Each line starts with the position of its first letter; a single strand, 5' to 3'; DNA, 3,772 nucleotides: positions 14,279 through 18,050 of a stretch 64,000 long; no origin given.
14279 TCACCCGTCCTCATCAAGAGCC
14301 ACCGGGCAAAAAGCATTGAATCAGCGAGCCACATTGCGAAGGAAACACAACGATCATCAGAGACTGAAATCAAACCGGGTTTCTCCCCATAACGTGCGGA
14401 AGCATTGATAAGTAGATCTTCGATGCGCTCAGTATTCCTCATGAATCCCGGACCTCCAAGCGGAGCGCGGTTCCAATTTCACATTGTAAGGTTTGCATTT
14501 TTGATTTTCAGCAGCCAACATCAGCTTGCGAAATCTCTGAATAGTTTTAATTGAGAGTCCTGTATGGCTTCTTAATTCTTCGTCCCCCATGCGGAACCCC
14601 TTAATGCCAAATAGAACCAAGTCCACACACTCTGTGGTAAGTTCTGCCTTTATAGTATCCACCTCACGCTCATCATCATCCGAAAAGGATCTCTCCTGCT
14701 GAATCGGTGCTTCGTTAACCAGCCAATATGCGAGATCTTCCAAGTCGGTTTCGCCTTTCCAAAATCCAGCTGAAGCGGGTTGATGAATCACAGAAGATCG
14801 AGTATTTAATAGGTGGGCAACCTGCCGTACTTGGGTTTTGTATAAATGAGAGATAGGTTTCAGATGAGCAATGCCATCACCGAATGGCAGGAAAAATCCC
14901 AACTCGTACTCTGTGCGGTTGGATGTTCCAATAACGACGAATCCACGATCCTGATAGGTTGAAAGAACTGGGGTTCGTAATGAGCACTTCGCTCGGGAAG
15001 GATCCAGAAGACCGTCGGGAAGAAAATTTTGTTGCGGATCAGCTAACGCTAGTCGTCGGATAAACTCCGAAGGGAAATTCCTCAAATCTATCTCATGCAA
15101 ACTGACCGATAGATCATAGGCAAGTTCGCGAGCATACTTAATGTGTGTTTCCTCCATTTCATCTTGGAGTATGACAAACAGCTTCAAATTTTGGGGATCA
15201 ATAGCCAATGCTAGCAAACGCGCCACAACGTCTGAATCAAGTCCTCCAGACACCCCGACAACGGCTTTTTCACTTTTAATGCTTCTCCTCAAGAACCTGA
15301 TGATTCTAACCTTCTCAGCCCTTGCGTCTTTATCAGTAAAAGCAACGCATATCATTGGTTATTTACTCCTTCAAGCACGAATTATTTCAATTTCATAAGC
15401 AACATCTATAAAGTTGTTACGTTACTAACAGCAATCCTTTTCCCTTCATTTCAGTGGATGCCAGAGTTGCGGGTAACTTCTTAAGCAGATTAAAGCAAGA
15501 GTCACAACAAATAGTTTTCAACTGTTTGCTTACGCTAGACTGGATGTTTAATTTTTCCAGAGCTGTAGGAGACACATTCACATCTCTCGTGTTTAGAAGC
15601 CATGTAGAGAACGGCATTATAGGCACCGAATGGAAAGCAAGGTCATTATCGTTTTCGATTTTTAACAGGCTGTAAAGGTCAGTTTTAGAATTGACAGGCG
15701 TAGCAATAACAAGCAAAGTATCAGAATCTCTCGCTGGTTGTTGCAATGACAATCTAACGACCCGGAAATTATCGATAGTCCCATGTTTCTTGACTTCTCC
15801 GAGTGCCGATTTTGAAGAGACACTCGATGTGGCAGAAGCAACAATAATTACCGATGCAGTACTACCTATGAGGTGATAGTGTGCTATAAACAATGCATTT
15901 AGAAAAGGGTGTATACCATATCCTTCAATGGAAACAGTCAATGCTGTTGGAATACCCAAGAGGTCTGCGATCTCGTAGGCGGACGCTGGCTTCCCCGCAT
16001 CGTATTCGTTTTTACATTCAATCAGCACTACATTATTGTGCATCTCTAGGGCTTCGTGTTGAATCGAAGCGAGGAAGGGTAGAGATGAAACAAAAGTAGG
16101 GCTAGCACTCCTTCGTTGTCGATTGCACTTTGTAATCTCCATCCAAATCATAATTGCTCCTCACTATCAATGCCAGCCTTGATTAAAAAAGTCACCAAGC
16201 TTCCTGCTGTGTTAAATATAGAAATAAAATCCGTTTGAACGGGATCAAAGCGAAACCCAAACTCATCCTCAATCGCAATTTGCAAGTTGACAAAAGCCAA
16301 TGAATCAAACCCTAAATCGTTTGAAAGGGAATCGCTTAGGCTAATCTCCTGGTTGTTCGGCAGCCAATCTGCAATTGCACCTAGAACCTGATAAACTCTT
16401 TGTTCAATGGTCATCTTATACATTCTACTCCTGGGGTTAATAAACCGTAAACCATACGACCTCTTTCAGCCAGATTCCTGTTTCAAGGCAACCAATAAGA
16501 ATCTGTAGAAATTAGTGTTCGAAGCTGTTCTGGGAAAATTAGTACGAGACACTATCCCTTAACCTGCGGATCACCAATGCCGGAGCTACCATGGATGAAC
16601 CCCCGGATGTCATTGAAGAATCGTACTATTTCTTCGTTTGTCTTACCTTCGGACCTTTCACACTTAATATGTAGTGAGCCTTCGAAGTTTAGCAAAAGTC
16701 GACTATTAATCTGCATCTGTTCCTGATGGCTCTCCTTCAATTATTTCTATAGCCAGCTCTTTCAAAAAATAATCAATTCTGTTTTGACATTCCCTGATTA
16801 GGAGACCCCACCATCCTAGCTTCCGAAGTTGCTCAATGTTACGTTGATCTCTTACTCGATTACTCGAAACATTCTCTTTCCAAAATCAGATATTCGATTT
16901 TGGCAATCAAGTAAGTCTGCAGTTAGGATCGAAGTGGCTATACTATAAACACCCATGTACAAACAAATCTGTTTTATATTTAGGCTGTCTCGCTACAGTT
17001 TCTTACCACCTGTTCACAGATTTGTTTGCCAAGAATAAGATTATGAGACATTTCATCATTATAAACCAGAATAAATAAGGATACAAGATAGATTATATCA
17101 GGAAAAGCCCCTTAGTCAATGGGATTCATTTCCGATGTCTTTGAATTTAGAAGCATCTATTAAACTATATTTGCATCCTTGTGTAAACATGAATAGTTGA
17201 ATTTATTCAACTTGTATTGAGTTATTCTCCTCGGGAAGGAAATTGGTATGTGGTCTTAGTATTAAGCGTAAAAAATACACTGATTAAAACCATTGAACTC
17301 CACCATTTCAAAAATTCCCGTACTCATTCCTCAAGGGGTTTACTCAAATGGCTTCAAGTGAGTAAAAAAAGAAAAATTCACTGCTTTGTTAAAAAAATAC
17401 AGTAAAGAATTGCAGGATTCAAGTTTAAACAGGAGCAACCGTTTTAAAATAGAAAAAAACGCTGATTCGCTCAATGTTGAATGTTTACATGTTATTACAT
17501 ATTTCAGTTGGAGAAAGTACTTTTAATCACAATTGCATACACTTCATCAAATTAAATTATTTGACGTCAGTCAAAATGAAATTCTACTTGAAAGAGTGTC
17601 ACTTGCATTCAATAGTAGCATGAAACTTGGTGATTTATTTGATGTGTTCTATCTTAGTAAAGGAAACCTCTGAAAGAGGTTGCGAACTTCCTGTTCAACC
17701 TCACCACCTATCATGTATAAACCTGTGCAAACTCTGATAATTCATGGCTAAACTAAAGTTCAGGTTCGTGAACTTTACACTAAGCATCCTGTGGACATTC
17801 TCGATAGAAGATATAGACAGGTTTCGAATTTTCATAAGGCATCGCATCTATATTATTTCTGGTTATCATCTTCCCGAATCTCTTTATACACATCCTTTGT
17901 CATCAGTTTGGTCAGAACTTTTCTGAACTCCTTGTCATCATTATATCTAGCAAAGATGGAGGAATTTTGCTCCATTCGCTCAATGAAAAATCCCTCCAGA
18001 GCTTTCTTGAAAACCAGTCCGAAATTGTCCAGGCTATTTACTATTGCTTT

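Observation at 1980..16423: Thirteen-gene, translationally coupled, ACP-centred biosynthetic operon without NRPS/PKS megasynthases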

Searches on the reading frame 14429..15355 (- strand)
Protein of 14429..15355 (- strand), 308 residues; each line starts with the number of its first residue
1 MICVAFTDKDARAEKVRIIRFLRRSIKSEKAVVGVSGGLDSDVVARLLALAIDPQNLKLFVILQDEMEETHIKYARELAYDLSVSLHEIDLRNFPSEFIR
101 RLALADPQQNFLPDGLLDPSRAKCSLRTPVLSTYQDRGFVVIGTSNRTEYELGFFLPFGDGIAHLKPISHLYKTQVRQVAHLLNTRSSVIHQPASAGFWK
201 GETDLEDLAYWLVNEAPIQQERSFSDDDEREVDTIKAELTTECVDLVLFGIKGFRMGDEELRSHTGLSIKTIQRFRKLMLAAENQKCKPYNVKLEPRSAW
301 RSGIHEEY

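Call 3: search_protein_families(library=pfam, proteins=[window:14429-15355:-])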
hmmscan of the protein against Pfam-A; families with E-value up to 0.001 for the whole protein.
window:14429-15355:- (308 aa): 1 family
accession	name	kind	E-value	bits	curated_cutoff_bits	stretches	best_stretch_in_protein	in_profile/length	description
PF02540.23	NAD_synthase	-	3.2e-30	105.5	21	1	21-213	8-198/242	NAD synthase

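Call 5: search_protein_families(library=ncbifam, proteins=[window:14429-15355:-], max_evalue=0.01)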
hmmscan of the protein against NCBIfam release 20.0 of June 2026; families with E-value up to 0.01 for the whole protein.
window:14429-15355:- (308 aa): 13 families
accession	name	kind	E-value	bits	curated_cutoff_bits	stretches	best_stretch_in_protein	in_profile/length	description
NF010587.0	PRK13980.1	equivalog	4.9e-38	130.9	255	1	6-209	6-204/267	NAD+ synthase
TIGR00552.1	nadE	equivalog_domain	2e-31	109.1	63.65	1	17-210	8-201/251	NAD(+) synthase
NF002048.0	PRK00876.1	subfamily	4.1e-29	101.4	313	2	134-263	188-318/330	NAD(+) synthase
NF001979.1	PRK00768.1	equivalog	2.1e-15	57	250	2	137-198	151-212/266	NAD(+) synthase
NF010588.0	PRK13981.1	equivalog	1.4e-13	50.2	479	1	28-208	285-469/546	NAD+ synthase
NF000848.1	PRK00074.1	equivalog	4.6e-08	32.1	400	1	14-92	199-278/512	glutamine-hydrolyzing GMP synthase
NF002730.0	PRK02628.1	equivalog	8.4e-08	30.8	473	1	25-183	356-519/677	NAD(+) synthase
TIGR00884.1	guaA_Cterm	equivalog_domain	3.8e-07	29.7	338.75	1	19-93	7-81/310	glutamine-hydrolyzing GMP synthase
TIGR00268.2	TIGR00268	equivalog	9.8e-07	28.3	150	1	28-97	13-82/259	ATP-dependent sacrificial sulfur transferase LarE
TIGR01536.1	asn_synth_AEB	equivalog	9.5e-05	21.6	267.1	1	28-92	252-316/517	asparagine synthase (glutamine-hydrolyzing)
NF049949.1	tRNAsynTtuAPyrococ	equivalog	0.00036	19.8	450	1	26-100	45-119/292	tRNA-5-methyluridine(54) 2-sulfurtransferase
NF001138.1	PRK00143.1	equivalog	0.0019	17.2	284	0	31-93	2-70/345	tRNA 2-thiouridine(34) synthase MnmA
TIGR00364.1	TIGR00364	equivalog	0.0089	15.6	150.3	0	31-93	1-61/201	7-cyano-7-deazaguanine synthase QueC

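Call 38: search_solved_structures(query=window:14429-15355:-, max_evalue=0.001, show_alignments=1)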
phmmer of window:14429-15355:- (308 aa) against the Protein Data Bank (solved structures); distinct sequences matched with E-value up to 0.001: 17.
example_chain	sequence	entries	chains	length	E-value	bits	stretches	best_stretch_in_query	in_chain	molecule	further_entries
2e18_A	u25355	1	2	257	4.1e-23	85.4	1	17-209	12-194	NH(3)-dependent NAD(+) synthetase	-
3fiu_A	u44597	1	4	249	3.1e-18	69.3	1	26-209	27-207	NH(3)-dependent NAD(+) synthetase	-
3p52_A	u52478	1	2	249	2.8e-15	59.7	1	24-212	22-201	NH(3)-dependent NAD(+) synthetase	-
1xng_A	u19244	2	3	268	5.3e-14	55.4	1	18-211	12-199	NH(3)-dependent NAD(+) synthetase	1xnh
3dpi_A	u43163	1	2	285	4.8e-10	42.5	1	10-191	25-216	NAD+ synthetase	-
3q4g_A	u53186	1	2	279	5.6e-10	42.3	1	12-239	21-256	NH(3)-dependent NAD(+) synthetase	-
4xfd_A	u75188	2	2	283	8.9e-10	41.6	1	136-193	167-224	NH(3)-dependent NAD(+) synthetase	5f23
5wp0_A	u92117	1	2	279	1.1e-09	41.2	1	28-195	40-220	NH(3)-dependent NAD(+) synthetase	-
2pz8_A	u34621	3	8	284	2.7e-09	40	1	10-183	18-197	NH(3)-dependent NAD(+) synthetase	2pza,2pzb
1ee1_A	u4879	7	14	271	1.5e-08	37.6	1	18-183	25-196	NH(3)-DEPENDENT NAD(+) SYNTHETASE | NAD SYNTHETASE | PROTEIN (NAD SYNTHETASE)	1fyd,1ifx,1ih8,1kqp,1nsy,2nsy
6kv3_A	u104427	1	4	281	8.8e-07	31.8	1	17-191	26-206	NH(3)-dependent NAD(+) synthetase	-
3n05_A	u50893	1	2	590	1.9e-06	30.7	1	30-186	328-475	NH(3)-dependent NAD(+) synthetase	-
4q16_A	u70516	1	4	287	4.9e-06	29.3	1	9-182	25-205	NH(3)-dependent NAD(+) synthetase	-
5huh_A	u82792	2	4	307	4.4e-05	26.2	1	21-193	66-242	NH(3)-dependent NAD(+) synthetase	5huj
1wxe_A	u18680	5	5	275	0.00011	24.9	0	29-183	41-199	NH(3)-dependent NAD(+) synthetase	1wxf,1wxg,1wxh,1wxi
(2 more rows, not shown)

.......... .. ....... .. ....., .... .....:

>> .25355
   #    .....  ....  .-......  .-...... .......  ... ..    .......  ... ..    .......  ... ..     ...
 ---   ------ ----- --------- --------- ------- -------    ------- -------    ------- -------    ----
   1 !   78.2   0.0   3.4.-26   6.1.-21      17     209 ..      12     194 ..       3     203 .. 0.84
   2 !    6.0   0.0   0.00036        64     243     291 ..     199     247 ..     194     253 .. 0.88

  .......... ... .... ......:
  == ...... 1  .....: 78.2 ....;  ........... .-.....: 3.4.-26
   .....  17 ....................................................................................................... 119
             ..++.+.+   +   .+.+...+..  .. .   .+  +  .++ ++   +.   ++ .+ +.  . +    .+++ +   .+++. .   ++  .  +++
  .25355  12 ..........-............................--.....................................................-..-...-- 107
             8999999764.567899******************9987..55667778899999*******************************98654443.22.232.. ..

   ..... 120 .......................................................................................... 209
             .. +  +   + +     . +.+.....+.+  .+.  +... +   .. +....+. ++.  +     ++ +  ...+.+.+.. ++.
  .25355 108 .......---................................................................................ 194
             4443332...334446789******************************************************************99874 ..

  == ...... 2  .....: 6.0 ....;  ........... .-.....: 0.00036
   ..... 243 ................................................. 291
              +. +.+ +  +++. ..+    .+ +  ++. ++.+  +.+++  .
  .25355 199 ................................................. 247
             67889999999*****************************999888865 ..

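Call 95: search_protein_families(library=padloc, proteins=[window:14429-15355:-], max_evalue=0.001)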
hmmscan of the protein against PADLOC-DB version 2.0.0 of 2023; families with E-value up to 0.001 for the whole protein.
window:14429-15355:- (308 aa): 0 families

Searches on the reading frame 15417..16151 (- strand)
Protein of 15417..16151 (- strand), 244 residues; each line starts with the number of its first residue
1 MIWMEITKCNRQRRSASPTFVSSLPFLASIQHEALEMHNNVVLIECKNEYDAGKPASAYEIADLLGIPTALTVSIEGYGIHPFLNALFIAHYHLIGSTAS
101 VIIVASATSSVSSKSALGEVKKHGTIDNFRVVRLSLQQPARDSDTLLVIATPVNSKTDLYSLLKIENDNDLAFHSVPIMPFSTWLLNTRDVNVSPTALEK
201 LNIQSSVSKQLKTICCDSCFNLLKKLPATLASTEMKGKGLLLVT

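Call 3: search_protein_families(library=pfam, proteins=[window:15417-16151:-])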
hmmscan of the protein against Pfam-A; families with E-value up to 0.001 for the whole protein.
window:15417-16151:- (244 aa): 0 families

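Call 5: search_protein_families(library=ncbifam, proteins=[window:15417-16151:-], max_evalue=0.01)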
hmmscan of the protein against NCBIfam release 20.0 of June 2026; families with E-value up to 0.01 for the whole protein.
window:15417-16151:- (244 aa): 0 families

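Call 33: search_solved_structures(query=A5, max_evalue=10)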
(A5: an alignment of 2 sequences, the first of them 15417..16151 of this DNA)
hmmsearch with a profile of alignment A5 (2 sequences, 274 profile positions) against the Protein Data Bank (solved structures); distinct sequences matched with E-value up to 10: 6.
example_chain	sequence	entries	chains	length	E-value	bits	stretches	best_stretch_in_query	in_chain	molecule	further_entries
9cuy_J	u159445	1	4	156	0.0099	19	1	87-177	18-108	Tail tube protein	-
9cb9_B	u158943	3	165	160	0.011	18.9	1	87-177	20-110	Structural protein | Tail tube protein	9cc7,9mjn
3out_A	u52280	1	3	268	0.031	17.4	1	98-240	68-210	Glutamate racemase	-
3a1w_A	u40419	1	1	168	0.22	14.5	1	32-81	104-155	Iron(II) transport protein B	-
3a1s_A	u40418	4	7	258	0.51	13.4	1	32-81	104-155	Iron(II) transport protein B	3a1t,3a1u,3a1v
2kk2_A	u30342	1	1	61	2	11.4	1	230-251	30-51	En-A1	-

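Call 95: search_protein_families(library=padloc, proteins=[window:15417-16151:-], max_evalue=0.001)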
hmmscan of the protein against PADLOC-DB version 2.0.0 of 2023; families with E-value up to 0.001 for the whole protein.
window:15417-16151:- (244 aa): 0 families

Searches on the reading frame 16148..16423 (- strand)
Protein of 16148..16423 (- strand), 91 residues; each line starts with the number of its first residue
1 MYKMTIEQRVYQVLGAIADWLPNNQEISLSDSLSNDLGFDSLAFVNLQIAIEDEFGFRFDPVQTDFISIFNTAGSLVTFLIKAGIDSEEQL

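Call 3: search_protein_families(library=pfam, proteins=[window:16148-16423:-])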
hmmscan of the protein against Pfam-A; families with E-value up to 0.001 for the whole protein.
window:16148-16423:- (91 aa): 1 family
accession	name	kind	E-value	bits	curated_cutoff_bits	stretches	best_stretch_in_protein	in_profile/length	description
PF00550.31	PP-binding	-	1.5e-10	41.6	20.8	1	13-80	3-67/67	Phosphopantetheine attachment site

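Call 5: search_protein_families(library=ncbifam, proteins=[window:16148-16423:-], max_evalue=0.01)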
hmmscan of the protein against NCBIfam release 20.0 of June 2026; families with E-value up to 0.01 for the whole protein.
window:16148-16423:- (91 aa): 13 families
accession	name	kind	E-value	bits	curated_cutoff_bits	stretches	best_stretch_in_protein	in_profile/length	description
NF002148.0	PRK00982.1-2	subfamily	2.1e-07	30.7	71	1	5-59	4-56/79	acyl carrier protein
NF058660.1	cispen_ACP_AmcB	equivalog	3.4e-07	30.4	80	1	24-60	20-56/80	cispentacin biosynthesis acyl carrier protein AmcB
NF002149.0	PRK00982.1-3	equivalog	4.2e-07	29.8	106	1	5-59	3-55/78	acyl carrier protein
NF002150.0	PRK00982.1-4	subfamily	3.5e-06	27.2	66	1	13-80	10-75/80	acyl carrier protein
TIGR00517.1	acyl_carrier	equivalog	1.2e-05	25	70.45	1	23-58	19-54/77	acyl carrier protein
NF009104.0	PRK12449.1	equivalog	2.3e-05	24.2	70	1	25-58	23-56/80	acyl carrier protein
NF002151.0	PRK00982.1-5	equivalog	3.4e-05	23.9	92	1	23-72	19-68/78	acyl carrier protein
NF040636.1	AcpM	exception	0.00043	20.2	146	1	24-82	22-77/93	meromycolate extension acyl carrier protein AcpM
NF002147.0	PRK00982.1-1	equivalog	0.00048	19.9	84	1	24-82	24-79/83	acyl carrier protein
NF005079.0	PRK06508.1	equivalog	0.00068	20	83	1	24-59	20-55/93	acyl carrier protein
NF005798.0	PRK07639.1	equivalog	0.0019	18.6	100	1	6-81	6-79/91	petrobactin biosynthesis protein AsbD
NF004533.0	PRK05883.1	equivalog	0.0033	17.2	72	1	29-59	45-75/100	acyl carrier protein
NF006617.0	PRK09184.1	subfamily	0.0043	17.1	70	0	31-80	40-90/96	phosphopantetheine-binding protein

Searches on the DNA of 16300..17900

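Call 68: search_rna_families(source=window, start=16300, end=17900, threshold=evalue, max_evalue=1)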
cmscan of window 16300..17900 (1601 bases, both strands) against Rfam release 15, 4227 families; matches with E-value up to 1: 0.
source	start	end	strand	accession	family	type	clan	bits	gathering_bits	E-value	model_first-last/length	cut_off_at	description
